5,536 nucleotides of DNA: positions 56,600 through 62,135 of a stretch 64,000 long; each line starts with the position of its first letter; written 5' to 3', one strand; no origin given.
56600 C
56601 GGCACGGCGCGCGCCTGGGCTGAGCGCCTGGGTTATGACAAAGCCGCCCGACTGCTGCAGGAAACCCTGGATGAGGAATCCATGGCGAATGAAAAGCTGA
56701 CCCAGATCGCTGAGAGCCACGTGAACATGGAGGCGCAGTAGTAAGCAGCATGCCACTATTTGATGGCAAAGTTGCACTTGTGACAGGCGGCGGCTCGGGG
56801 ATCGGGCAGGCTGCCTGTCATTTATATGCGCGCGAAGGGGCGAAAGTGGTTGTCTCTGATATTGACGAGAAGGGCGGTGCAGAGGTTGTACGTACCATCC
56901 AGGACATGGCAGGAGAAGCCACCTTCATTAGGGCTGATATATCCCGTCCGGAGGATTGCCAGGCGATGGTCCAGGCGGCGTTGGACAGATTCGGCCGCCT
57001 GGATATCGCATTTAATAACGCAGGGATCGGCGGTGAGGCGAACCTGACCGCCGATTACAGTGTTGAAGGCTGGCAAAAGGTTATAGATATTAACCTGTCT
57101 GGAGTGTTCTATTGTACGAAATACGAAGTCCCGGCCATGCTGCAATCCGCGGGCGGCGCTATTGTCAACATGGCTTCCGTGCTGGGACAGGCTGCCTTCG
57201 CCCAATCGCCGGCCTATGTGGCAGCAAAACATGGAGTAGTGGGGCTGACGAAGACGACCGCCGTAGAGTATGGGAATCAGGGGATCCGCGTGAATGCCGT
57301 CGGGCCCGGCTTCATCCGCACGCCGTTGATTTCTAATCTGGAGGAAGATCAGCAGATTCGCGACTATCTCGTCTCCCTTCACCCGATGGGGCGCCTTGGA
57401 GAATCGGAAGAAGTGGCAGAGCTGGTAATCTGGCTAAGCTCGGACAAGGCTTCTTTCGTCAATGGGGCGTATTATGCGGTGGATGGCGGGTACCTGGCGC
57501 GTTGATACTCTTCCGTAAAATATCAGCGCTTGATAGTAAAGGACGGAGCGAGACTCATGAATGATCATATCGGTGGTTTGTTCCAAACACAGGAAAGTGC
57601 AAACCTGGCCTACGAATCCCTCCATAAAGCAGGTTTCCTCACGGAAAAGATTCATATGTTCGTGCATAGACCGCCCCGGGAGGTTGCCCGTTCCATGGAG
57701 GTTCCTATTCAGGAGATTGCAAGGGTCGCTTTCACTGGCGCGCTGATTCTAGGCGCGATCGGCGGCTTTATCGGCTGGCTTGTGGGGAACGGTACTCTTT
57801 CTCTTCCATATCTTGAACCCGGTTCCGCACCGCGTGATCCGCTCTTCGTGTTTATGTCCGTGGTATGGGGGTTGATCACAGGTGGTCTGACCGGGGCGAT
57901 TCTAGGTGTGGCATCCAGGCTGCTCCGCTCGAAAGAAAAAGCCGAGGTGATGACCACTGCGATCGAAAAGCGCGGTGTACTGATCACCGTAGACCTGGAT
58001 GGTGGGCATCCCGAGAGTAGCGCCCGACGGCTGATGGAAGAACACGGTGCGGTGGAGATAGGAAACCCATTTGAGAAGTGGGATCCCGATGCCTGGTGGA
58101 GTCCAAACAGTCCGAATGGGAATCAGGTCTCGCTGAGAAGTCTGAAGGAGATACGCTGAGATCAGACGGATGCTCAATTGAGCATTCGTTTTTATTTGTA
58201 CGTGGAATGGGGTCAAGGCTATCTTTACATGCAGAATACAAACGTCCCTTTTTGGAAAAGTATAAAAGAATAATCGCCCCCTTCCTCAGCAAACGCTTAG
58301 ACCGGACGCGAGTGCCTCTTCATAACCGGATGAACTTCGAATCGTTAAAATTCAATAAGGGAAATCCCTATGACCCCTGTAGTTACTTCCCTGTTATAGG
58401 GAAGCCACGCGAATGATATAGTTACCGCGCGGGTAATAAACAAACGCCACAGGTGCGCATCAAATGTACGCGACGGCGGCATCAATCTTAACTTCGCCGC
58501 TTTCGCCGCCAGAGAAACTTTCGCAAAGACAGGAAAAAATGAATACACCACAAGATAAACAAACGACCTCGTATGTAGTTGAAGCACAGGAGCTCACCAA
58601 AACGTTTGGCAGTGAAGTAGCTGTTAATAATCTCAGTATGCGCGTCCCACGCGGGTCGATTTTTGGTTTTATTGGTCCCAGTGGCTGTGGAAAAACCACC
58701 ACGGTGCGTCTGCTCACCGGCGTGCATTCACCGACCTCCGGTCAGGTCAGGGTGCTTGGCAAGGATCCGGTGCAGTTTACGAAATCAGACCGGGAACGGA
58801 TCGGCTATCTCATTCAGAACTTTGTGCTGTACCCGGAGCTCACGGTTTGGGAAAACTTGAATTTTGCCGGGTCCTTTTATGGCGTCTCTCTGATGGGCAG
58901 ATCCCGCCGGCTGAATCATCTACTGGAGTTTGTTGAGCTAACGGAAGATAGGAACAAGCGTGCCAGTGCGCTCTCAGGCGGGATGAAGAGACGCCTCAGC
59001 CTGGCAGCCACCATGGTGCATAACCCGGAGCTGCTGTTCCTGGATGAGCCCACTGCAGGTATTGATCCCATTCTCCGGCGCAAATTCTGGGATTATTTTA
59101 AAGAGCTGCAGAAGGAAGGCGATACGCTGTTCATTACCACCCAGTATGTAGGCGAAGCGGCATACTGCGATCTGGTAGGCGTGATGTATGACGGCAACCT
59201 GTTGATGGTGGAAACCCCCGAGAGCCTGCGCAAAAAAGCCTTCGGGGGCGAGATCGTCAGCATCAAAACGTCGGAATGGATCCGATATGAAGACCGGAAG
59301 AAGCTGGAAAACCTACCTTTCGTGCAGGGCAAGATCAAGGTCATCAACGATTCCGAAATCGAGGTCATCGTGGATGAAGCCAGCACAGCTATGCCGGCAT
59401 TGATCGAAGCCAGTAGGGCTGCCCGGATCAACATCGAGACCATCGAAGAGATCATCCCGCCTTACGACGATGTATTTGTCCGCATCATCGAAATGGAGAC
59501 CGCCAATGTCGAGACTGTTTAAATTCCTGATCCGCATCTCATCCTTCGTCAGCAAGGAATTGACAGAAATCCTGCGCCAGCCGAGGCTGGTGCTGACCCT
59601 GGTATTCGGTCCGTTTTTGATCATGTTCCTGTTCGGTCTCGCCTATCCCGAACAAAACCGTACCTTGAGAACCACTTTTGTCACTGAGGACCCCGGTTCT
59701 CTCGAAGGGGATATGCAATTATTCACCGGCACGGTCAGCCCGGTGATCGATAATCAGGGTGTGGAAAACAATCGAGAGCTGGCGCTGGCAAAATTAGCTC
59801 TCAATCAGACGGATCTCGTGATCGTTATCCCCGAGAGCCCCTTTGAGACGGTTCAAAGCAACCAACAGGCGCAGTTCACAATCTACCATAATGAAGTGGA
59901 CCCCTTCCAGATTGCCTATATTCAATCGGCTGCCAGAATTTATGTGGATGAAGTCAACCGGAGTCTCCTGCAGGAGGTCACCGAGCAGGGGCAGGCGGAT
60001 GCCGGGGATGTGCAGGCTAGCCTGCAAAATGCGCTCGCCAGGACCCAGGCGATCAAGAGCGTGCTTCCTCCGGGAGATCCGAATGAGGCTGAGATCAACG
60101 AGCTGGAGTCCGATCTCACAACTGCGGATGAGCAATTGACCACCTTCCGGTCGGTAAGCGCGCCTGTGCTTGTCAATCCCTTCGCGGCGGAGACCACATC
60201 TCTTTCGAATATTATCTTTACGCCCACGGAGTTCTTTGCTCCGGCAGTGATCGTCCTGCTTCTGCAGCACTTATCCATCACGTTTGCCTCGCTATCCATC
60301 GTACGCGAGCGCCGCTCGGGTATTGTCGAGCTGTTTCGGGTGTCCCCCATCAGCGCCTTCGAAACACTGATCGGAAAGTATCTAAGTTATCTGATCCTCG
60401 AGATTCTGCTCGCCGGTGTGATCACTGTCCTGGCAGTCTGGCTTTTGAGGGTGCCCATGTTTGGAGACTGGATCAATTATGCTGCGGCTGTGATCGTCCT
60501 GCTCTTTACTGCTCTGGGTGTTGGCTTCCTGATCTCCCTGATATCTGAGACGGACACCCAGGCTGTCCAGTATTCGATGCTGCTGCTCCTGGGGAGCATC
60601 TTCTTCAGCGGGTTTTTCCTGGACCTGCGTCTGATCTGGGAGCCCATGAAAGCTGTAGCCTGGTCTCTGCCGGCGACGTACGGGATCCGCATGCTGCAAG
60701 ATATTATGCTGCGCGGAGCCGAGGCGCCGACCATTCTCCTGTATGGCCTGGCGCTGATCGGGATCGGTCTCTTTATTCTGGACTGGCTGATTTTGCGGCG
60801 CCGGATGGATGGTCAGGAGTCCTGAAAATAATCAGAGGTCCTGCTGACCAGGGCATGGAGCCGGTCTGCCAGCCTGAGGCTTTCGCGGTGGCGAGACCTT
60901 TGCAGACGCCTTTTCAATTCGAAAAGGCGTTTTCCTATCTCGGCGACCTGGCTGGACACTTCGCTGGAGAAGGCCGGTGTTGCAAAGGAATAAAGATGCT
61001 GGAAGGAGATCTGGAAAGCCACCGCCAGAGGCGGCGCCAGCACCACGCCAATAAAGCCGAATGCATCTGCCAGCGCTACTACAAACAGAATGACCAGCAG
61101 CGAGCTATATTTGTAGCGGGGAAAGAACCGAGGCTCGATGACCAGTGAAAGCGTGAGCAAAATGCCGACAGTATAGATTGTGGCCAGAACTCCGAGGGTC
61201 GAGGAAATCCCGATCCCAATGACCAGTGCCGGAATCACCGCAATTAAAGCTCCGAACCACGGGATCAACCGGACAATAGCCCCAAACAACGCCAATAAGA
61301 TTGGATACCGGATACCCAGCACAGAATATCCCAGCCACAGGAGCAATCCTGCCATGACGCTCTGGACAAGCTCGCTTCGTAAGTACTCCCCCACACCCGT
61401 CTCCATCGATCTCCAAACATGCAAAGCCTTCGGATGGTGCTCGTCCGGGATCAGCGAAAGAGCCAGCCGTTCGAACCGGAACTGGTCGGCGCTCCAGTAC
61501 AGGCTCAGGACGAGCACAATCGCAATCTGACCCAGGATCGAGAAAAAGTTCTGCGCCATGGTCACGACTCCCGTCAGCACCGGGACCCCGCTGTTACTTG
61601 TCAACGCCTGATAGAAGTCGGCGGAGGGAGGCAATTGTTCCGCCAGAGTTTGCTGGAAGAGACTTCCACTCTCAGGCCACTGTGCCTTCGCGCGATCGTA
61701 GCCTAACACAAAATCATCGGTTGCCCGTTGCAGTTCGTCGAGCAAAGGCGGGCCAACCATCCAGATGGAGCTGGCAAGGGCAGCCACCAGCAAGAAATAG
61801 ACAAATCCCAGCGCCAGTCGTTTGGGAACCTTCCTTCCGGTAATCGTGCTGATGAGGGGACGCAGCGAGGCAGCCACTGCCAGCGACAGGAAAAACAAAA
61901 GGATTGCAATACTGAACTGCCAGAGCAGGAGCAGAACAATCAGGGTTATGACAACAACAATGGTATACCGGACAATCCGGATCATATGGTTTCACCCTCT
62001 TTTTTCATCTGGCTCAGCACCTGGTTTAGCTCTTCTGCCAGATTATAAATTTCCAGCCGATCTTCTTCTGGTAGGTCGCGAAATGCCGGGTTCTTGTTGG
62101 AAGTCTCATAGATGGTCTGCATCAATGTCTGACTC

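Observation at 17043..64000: Candidate general-stress regulon with its own operator (motif B), spanning the kinase island and the stress cluster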

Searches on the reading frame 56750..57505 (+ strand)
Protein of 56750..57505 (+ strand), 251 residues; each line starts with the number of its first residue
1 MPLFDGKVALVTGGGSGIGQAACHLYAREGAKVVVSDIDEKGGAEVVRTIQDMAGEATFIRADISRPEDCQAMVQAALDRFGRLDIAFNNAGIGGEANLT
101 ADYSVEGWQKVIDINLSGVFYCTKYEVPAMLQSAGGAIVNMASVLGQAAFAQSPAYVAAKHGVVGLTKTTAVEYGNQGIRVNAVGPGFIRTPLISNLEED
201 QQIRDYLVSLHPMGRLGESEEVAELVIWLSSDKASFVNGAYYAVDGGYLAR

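Call 10: search_protein_families(library=pfam, proteins=[window:56750-57505:+])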
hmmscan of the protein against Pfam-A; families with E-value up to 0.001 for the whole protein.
window:56750-57505:+ (251 aa): 4 families
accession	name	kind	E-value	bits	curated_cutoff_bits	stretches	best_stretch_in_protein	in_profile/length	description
PF13561.12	adh_short_C2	-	8.4e-71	238.7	27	1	16-248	6-235/236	Enoyl-(Acyl carrier protein) reductase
PF00106.31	adh_short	-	6.7e-58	195.8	26.6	1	7-201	1-194/195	short chain dehydrogenase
PF08659.16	KR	-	5e-08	33.5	22.6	1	9-160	3-153/180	KR domain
PF01370.27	Epimerase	-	7.1e-05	22.8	20.9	1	9-179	1-165/240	NAD dependent epimerase/dehydratase family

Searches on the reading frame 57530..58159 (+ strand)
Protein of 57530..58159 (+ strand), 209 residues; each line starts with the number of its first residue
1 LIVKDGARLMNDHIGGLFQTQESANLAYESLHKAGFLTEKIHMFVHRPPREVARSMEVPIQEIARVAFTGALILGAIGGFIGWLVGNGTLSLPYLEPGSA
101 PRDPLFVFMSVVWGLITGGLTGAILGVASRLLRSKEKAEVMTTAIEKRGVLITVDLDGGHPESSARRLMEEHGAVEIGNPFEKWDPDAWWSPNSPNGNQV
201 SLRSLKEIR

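Call 10: search_protein_families(library=pfam, proteins=[window:57530-58159:+])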
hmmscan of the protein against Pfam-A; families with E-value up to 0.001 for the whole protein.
window:57530-58159:+ (209 aa): 1 family
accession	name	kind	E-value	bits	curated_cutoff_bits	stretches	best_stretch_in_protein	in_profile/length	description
PF11821.13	ActD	-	0.00085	19.4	25.7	0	15-177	4-168/170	Alternative complex III, ActD subunit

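Call 82: search_protein_families(library=ncbifam, proteins=[window:57530-58159:+], max_evalue=0.001)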
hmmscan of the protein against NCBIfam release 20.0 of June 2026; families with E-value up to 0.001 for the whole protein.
window:57530-58159:+ (209 aa): 0 families

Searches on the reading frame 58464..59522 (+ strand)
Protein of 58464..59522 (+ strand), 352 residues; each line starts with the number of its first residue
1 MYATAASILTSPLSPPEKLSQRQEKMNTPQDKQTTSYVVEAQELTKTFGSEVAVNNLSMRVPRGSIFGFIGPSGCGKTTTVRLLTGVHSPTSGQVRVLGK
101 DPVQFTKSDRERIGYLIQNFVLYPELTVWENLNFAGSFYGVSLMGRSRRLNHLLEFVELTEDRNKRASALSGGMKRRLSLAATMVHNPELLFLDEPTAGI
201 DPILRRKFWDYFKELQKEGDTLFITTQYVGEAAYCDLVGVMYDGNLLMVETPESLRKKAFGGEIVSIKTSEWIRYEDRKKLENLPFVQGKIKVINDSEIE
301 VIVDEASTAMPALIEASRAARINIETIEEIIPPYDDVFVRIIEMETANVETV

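Call 11: search_protein_families(library=pfam, proteins=[window:58464-59522:+])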
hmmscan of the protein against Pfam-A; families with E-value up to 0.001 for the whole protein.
window:58464-59522:+ (352 aa): 4 families
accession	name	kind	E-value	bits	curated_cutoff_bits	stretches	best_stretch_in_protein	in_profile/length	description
PF00005.33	ABC_tran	-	4.3e-34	118.5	25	1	54-198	1-137/137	ABC transporter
PF13304.12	AAA_21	-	1.7e-09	38.6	27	1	153-227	221-298/304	AAA domain, putative AbiEii toxin, Type IV TA system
PF13732.12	DrrA1-3_C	-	1.6e-05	26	27.4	1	257-341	7-80/81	ATP-binding protein DrrA1-3-like, C-terminal domain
PF03215.21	Rad17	-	0.00055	20.4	23.8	1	66-157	47-138/186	Rad17 P-loop domain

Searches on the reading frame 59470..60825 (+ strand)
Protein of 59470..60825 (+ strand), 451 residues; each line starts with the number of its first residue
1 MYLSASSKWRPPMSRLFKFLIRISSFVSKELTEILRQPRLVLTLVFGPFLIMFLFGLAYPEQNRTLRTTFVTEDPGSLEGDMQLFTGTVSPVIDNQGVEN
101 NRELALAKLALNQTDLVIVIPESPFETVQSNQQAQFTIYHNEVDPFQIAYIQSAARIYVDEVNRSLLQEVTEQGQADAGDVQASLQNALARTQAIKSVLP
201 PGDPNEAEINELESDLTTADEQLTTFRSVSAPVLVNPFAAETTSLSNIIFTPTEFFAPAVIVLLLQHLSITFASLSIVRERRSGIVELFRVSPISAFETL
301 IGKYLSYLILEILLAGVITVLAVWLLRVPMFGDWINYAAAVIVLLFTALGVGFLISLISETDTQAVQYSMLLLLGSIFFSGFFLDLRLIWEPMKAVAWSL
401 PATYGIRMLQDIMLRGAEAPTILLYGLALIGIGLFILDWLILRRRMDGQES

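Call 11: search_protein_families(library=pfam, proteins=[window:59470-60825:+])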
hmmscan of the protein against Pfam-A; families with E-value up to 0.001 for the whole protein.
window:59470-60825:+ (451 aa): 3 families
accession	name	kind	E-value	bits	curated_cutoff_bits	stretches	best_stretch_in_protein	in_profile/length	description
PF12698.13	ABC2_membrane_3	-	1.3e-28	100.5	31.6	1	42-436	5-343/347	ABC-2 family transporter protein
PF01061.29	ABC2_membrane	-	5.5e-21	75.5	26.9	1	254-414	51-211/211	ABC-2 type transporter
PF12679.13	ABC2_membrane_2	-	5.2e-11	42.8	27.2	1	28-384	5-203/283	ABC-2 family transporter protein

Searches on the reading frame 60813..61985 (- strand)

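Call 11: search_protein_families(library=pfam, proteins=[window:60813-61985:-])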
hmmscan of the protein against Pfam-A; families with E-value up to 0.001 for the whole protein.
window:60813-61985:- (390 aa): 1 family
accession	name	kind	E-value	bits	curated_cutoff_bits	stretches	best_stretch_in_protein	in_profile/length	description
PF01594.21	AI-2E_transport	-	5.2e-38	131.5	34.3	1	9-331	3-326/327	AI-2E family transporter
